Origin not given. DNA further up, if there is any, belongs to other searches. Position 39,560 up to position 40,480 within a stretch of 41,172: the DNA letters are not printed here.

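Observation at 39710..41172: Complete, apparently autocleavable LexA fused in frame to a DPPY DNA methyltransferase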

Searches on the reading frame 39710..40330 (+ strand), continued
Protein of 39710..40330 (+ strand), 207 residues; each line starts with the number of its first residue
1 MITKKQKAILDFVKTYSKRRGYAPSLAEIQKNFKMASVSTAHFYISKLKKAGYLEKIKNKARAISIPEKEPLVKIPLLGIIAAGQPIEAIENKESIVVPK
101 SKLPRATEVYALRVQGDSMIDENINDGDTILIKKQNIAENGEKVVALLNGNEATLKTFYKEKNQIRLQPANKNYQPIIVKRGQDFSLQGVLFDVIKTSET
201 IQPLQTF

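Call 101: search_solved_structures(query=window:39710-40330:+, max_evalue=1e-20, show_alignments=4)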
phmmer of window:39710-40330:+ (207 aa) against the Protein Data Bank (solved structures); distinct sequences matched with E-value up to 1e-20: 7.
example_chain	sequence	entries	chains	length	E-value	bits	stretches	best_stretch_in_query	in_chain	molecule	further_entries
3k2z_A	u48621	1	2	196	2.6e-32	115.7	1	2-179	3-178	LexA repressor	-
7b5g_A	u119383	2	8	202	1.3e-24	90.6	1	2-198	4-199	LexA repressor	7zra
7ocj_A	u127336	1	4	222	1.8e-24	90.2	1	2-198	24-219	LexA repressor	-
1jhh_A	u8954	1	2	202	3.3e-24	89.3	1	2-198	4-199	LEXA REPRESSOR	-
3jso_A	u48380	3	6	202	8.5e-24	87.9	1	2-198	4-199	LexA repressor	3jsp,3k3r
8trg_I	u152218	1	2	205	9e-24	87.9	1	2-198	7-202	LexA repressor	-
1jhf_A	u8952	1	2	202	1.2e-23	87.4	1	2-198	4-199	LEXA REPRESSOR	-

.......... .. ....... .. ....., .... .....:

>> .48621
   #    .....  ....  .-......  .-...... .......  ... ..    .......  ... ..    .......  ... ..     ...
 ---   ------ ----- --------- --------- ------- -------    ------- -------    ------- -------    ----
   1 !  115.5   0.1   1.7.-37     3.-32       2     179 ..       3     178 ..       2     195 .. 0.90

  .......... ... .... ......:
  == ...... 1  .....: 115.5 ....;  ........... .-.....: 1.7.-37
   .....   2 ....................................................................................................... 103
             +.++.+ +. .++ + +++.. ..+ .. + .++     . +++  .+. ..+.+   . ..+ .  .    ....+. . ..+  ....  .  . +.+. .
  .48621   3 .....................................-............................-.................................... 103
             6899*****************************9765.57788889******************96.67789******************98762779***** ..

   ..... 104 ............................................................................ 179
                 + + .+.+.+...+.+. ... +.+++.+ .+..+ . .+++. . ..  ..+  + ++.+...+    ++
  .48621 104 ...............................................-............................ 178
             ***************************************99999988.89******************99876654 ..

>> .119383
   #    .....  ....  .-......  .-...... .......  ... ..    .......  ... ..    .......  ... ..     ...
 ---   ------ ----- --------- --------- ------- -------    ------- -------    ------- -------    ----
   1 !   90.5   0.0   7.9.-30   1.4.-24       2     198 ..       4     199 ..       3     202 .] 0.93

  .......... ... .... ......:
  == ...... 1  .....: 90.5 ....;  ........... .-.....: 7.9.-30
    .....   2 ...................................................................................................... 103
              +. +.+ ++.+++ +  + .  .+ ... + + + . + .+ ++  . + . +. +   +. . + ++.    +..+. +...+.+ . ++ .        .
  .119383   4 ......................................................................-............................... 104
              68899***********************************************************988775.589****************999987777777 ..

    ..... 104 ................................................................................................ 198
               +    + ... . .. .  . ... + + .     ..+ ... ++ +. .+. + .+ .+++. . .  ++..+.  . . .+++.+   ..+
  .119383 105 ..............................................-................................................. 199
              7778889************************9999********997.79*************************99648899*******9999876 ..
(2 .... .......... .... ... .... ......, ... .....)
